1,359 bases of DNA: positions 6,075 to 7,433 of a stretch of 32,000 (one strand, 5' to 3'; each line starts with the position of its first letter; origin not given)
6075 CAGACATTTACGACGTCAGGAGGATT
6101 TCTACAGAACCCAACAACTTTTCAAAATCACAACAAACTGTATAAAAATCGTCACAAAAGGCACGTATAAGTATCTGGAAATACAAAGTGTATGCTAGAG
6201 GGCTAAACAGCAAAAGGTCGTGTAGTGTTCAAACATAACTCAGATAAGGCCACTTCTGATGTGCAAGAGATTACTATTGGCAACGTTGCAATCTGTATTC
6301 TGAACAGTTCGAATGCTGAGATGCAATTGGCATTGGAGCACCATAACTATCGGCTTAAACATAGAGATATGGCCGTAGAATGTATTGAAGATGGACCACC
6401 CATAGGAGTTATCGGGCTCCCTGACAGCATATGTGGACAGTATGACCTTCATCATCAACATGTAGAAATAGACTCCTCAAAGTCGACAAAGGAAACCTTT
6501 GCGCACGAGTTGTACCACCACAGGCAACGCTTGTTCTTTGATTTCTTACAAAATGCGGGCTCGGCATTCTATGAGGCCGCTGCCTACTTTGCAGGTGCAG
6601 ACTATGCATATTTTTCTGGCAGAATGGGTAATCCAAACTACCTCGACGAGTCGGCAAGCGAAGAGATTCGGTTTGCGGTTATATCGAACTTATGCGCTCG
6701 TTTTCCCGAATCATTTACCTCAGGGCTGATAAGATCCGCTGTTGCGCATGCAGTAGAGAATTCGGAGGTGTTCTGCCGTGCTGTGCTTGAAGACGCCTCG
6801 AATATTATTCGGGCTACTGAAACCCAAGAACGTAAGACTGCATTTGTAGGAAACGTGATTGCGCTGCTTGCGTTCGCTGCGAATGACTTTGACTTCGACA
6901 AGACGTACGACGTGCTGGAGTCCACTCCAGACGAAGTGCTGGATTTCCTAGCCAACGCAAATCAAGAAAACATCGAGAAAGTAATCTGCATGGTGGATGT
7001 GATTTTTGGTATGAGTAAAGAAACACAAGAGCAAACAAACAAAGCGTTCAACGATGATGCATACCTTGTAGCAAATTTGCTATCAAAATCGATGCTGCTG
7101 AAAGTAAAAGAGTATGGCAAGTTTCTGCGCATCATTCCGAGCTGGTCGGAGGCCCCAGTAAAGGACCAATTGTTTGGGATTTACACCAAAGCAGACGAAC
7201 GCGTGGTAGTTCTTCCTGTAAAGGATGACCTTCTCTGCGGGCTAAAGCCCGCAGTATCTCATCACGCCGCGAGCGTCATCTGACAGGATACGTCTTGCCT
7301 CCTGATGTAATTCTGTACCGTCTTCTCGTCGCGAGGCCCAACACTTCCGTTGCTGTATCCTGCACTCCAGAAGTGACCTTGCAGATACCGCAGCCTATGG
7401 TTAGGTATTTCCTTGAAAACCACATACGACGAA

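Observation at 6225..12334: Three ImmA/IrrE-like HExxH paralogs surround a winged-helix-fused metallophosphoesterase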

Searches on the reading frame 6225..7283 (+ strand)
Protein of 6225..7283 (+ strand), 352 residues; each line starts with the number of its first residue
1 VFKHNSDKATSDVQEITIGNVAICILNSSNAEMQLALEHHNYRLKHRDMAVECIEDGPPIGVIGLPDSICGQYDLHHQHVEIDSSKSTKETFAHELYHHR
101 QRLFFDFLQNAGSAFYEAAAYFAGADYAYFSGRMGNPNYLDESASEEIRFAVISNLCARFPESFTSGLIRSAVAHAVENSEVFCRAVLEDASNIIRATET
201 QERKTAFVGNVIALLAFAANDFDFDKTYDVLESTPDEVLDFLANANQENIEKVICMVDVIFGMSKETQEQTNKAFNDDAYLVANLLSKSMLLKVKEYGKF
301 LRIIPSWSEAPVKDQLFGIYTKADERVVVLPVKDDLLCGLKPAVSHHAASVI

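Call 3: search_protein_families(library=pfam, proteins=[window:6225-7283:+], max_evalue=1)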
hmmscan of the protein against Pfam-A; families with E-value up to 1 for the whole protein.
window:6225-7283:+ (352 aa): 0 families

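Call 9: find_homologous_proteins(query=window:6225-7283:+, max_evalue=0.001)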
Query window:6225-7283:+ (352 aa): 1 proteins with E <= 0.001 among 1994 candidates.
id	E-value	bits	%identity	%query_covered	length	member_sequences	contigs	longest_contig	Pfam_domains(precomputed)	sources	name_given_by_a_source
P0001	2.0e-199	680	100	86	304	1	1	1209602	-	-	-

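Call 10: search_solved_structures(query=A1, max_evalue=10)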
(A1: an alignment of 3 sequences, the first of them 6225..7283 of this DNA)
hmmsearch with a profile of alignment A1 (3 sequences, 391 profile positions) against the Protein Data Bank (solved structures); distinct sequences matched with E-value up to 10: 2.
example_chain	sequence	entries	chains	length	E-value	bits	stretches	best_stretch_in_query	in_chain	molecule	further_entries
6yxe_A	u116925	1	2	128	0.22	13.7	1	61-137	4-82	E3 ubiquitin-protein ligase TRIM69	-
8bn7_CCC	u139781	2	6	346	2.1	10.5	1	104-172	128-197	Cellulase, putative, cel5C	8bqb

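Call 15: find_encoding_contigs(protein=P0001, flank=10000, max_places=6)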
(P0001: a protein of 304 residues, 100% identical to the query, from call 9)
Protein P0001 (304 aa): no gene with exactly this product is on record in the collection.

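Call 16: search_protein_families(library=ncbifam, proteins=[window:6225-7283:+], max_evalue=0.1)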
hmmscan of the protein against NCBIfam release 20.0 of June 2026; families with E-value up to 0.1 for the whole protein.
window:6225-7283:+ (352 aa): 0 families

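Call 17: search_protein_families(library=padloc, proteins=[window:6225-7283:+], max_evalue=0.1)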
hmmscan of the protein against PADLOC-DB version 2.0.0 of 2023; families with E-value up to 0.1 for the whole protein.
window:6225-7283:+ (352 aa): 0 families

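Call 18: search_protein_families(library=phrogs, proteins=[window:6225-7283:+], max_evalue=0.1)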
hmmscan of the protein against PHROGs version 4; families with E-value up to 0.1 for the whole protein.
window:6225-7283:+ (352 aa): 1 family
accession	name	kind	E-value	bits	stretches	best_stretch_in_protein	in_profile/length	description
phrog_19616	-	unknown function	0.0043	18.3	1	27-112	18-103/141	-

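Call 30: find_homologous_proteins(query=A3, max_evalue=0.01)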
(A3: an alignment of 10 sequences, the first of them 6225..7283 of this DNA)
Query A3 (10 sequences) (352 aa, profile of the alignment): 2 proteins with E <= 0.01 among 6428 candidates.
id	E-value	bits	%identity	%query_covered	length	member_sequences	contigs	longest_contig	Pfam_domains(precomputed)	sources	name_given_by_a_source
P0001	1.1e-65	240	100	86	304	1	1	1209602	-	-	-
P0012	1.6e-56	210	21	54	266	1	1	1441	-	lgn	-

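Call 86: search_dna_similar(query=window:6225-7283:+, collection=plasmids, mode=protein, max_evalue=0.01)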
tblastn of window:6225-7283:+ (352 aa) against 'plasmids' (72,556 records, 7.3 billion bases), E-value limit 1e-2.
No match.

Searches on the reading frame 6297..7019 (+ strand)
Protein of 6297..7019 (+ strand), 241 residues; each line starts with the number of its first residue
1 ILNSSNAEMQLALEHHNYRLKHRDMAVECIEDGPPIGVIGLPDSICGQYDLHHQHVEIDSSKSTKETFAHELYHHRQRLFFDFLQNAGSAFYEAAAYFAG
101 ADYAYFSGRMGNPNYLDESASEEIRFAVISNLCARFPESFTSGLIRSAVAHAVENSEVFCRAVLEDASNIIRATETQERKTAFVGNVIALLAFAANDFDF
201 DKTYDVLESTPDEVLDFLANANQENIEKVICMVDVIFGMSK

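Call 22: search_protein_representatives(alignment_id=A2)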
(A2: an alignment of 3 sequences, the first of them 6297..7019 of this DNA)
Query: 3 sequences, 269 profile positions. Proteins with E-value up to 0.001 (for the whole library): 12; up to 1e-10: 7; up to 1e-30: 4. The best 12 are listed.
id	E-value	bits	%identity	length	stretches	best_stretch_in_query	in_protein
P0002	5.0e-127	439.2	-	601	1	1-266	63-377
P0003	5.0e-106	370.4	-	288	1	4-267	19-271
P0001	5.3e-101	353.9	-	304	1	27-269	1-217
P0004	1.0e-82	293.9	-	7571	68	106-182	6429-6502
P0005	1.1e-20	90.5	-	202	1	99-262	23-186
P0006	1.8e-16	76.7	-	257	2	4-173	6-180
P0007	9.0e-11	58.0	-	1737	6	105-129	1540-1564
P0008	1.1e-07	47.9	-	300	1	7-250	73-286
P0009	1.2e-07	47.8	-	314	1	34-264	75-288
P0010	1.4e-05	41.1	-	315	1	67-254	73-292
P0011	1.6e-04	37.5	-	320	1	33-264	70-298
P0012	3.2e-04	36.6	-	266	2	213-256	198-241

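Call 29: predict_structure(alignment_id=A2)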
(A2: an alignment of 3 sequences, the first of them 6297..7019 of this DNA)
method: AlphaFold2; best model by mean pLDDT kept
length: 241 residues; sequences in the alignment: 3
mean_pLDDT: 45.7   pTM: 0.40
mean pLDDT of the five models: 45.7, 41.4, 41.3, 40.2, 39.0
residues with pLDDT >= 90: 0; 70-90: 25; 50-70: 62; < 50: 154
segments of 3 or more residues with pLDDT < 50: 1-152
pLDDT, mean of each block of 10 residues (from residue 1): 32 39 28 26 35 40 35 32 28 30 28 30 45 42 40 58 61 58 63 68 62 75 78 64 34
secondary structure, 60 per line:
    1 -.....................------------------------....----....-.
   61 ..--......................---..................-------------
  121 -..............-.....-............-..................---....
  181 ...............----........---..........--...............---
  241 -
elements in order: H2-22 E47-50 E55-58 H65-86 H90-107 H122-135 H137-141 H143-154 H156-173 H177-195 H200-207 H211-220 H223-237

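Call 31: find_encoding_contigs(protein=P0012, flank=10000)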
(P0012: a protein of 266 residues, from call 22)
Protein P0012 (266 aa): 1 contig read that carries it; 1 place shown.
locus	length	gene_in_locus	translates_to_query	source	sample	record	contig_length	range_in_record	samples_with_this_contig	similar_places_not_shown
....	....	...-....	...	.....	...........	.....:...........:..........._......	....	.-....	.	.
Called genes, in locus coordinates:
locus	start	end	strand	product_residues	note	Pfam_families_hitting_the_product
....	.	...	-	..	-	?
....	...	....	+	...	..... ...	-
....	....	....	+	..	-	?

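Call 32: find_encoding_contigs(protein=P0008, flank=10000)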
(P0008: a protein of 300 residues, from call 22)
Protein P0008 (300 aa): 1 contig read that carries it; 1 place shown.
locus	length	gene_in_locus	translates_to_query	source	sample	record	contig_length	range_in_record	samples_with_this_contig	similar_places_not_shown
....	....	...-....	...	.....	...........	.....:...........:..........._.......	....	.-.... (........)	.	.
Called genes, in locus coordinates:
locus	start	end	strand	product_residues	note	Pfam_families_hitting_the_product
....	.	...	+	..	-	?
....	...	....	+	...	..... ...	-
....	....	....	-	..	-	?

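Call 33: find_encoding_contigs(protein=P0002, flank=10000)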
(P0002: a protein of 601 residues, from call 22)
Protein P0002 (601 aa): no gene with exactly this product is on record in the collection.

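Call 35: find_related_loci(query=A2, collection=genome_contigs, flank=10000)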
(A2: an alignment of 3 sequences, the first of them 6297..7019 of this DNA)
Query A2 (241 aa) in genome_contigs; peptide patterns used: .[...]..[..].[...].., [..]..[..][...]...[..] (x = any residue, [..] = any of these).
237 stretches matched a pattern, but none encodes a relative of the query by tblastn (E <= 1e-3).

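Call 38: find_encoding_contigs(protein=P0005, flank=10000)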
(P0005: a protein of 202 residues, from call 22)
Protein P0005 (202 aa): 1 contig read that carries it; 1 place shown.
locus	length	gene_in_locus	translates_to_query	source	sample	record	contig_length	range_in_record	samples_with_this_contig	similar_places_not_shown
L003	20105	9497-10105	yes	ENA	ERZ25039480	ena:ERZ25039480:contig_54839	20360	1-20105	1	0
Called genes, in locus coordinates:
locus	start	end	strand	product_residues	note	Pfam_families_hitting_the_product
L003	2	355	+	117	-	?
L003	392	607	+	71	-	-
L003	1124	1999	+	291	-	PF08271:Zn_Ribbon_TF, PF00382:TFIIB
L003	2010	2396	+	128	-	-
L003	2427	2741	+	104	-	PF01938:TRAM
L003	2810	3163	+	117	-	-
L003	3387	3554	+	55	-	-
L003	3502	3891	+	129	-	PF00227:Proteasome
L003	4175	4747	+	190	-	PF17214:KH_TffA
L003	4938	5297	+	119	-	-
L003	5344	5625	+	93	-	PF10996:Beta-Casp (weak)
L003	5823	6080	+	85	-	PF07521:RMMBL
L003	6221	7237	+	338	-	-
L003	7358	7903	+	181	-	-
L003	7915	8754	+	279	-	PF07719:TPR_2 (faint), PF13428:TPR_14 (faint), PF14559:TPR_19 (faint), PF13181:TPR_8 (faint), PF00515:TPR_1, PF13424:TPR_12, PF13431:TPR_17 (faint), PF13432:TPR_16 (weak), +1 more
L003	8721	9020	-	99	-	PF18898:DUF5654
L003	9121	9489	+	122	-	-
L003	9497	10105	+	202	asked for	-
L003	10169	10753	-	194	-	-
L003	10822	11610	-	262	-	PF01841:Transglut_core (weak)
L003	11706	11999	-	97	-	-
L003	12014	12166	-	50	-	-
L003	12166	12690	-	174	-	-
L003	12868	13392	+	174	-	PF13302:Acetyltransf_3 (weak), PF13420:Acetyltransf_4, PF13527:Acetyltransf_9 (faint), PF00583:Acetyltransf_1, PF13673:Acetyltransf_10, PF13508:Acetyltransf_7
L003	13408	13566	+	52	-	-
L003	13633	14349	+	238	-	-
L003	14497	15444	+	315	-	-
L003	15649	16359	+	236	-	-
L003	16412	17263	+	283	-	-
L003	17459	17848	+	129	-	-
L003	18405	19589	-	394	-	-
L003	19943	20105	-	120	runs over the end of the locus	-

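Call 39: find_encoding_contigs(protein=P0006, flank=10000)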
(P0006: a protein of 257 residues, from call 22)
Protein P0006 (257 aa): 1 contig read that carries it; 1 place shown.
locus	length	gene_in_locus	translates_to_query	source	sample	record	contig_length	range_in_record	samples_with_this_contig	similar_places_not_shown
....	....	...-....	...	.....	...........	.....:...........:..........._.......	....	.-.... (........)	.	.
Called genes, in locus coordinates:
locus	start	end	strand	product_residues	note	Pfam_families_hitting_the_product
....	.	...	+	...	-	?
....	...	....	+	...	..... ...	-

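Call 40: find_encoding_contigs(protein=P0009, flank=10000)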
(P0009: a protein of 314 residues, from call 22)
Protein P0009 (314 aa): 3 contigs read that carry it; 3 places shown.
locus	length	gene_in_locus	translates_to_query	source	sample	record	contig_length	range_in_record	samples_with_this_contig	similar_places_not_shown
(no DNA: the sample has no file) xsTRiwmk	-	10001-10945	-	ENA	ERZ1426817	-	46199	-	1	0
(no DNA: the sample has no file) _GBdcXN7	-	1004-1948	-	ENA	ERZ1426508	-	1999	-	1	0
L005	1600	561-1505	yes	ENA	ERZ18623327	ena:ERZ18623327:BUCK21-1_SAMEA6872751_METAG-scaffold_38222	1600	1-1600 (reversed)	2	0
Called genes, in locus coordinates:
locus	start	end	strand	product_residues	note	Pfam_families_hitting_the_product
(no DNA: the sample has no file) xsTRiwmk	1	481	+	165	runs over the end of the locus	PF14470:bPH_3, PF12773:DZR (faint), PF13248:Zn_ribbon_3 (weak), PF24463:DUF7577 (weak), PF13240:Zn_Ribbon_1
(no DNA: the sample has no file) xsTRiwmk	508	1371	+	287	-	-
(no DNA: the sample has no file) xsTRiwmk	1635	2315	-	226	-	PF01966:HD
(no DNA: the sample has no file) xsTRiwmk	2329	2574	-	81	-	PF01423:LSM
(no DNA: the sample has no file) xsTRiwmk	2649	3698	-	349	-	PF04998:RNA_pol_Rpb1_5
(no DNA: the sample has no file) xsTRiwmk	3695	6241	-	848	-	PF04997:RNA_pol_Rpb1_1, PF00623:RNA_pol_Rpb1_2, PF04983:RNA_pol_Rpb1_3, PF05000:RNA_pol_Rpb1_4, PF04998:RNA_pol_Rpb1_5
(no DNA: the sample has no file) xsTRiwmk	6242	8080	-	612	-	PF04566:RNA_pol_Rpb2_4, PF04567:RNA_pol_Rpb2_5 (weak), PF00562:RNA_pol_Rpb2_6, PF04560:RNA_pol_Rpb2_7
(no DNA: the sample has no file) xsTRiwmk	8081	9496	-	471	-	PF04563:RNA_pol_Rpb2_1, PF04561:RNA_pol_Rpb2_2, PF04565:RNA_pol_Rpb2_3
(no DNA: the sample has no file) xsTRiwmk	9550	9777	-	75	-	PF01191:RNA_pol_Rpb5_C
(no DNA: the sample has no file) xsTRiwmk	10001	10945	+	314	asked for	-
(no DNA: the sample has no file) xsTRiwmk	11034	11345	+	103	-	PF00355:Rieske, PF13806:Rieske_2 (weak), PF22543:Rieske_4 (weak)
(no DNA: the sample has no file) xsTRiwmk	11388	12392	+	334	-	-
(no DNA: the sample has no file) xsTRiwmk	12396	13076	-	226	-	-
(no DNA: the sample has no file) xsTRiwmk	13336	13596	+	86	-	-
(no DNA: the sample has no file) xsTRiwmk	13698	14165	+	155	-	-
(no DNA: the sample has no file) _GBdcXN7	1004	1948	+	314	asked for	-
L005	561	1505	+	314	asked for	-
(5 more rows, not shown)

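Call 41: find_encoding_contigs(protein=P0010, flank=10000)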
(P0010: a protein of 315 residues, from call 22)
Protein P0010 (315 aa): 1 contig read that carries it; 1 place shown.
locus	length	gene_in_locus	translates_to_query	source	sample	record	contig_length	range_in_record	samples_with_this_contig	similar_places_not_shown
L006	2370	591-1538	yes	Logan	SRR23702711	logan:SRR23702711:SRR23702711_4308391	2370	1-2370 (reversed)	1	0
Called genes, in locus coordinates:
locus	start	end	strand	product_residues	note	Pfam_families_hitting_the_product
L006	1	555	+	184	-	?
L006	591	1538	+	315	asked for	-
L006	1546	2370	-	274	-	?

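Call 42: find_encoding_contigs(protein=P0011, flank=10000)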
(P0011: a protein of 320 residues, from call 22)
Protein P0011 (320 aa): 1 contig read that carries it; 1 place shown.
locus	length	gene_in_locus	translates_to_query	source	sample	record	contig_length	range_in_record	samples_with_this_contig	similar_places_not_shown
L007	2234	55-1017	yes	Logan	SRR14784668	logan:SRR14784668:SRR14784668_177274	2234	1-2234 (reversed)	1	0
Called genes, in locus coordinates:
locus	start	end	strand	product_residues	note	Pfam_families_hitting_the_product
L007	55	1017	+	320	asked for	-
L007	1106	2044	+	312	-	PF00149:Metallophos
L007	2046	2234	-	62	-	?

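Call 48: find_related_loci(query=A5, collection=metagenome_contigs, flank=10000)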
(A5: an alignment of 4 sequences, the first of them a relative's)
Query A5 (314 aa) in metagenome_contigs; peptide patterns used: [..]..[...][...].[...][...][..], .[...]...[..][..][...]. (x = any residue, [..] = any of these).
347 stretches matched a pattern, but none encodes a relative of the query by tblastn (E <= 1e-3).

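Call 49: find_related_loci(query=A5, collection=genome_contigs, flank=10000)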
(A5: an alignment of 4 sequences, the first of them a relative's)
Query A5 (314 aa) in genome_contigs; peptide patterns used: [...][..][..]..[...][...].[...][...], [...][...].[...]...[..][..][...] (x = any residue, [..] = any of these).
124 stretches matched a pattern, but none encodes a relative of the query by tblastn (E <= 1e-3).

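Call 70: search_protein_families(library=pfam, proteins=[P0006, P0008, P0009, P0010, P0011, P0012, L003:18408-19607:-, P0005], max_evalue=10)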
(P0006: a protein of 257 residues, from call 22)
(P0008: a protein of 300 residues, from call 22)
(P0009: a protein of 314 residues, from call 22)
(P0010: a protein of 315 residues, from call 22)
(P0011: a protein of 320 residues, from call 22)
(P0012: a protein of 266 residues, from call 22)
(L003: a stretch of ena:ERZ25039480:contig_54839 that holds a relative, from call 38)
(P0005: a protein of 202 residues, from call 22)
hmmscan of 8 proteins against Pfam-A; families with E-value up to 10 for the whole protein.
P0006 (257 aa): 2 families
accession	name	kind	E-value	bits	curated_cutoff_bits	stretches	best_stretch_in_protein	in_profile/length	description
PF18958.6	DUF5700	-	0.019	14.8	25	1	50-111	112-173/283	Putative zinc dependent peptidase (DUF5700)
PF18519.6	Sgf11_N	-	0.37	10.9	26.2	1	130-146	4-20/39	SAGA-associated factor 11 N-terminal domain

P0008 (300 aa): 0 families

P0009 (314 aa): 0 families

P0010 (315 aa): 2 families
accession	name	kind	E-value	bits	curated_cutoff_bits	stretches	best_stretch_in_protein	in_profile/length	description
PF18958.6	DUF5700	-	0.061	13.1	25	1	54-88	112-146/283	Putative zinc dependent peptidase (DUF5700)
PF14942.11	Muted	-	0.095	13.3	26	1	182-241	14-73/146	Organelle biogenesis, Muted-like protein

P0011 (320 aa): 0 families

P0012 (266 aa): 0 families

L003:18408-19607:- (400 aa): 1 family
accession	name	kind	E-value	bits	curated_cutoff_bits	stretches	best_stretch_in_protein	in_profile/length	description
PF18958.6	DUF5700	-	8.9e-05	22.5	25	1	59-157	96-185/283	Putative zinc dependent peptidase (DUF5700)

P0005 (202 aa): 0 families

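Call 80: search_protein_families(library=pfam, proteins=[L007:1106-2044:+, L003:16412-17263:+], max_evalue=0.01)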
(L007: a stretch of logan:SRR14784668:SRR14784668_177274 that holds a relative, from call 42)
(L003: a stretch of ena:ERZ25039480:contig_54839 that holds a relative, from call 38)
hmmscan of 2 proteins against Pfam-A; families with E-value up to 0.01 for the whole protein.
L007:1106-2044:+ (312 aa): 2 families
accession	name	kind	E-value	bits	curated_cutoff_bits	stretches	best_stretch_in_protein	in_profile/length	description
PF00149.33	Metallophos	-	2.5e-26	93.7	21.5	1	66-258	4-190/191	Calcineurin-like phosphoesterase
PF12850.12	Metallophos_2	-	0.0018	18.7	27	0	65-191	3-97/154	Calcineurin-like phosphoesterase superfamily domain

L003:16412-17263:+ (283 aa): 0 families
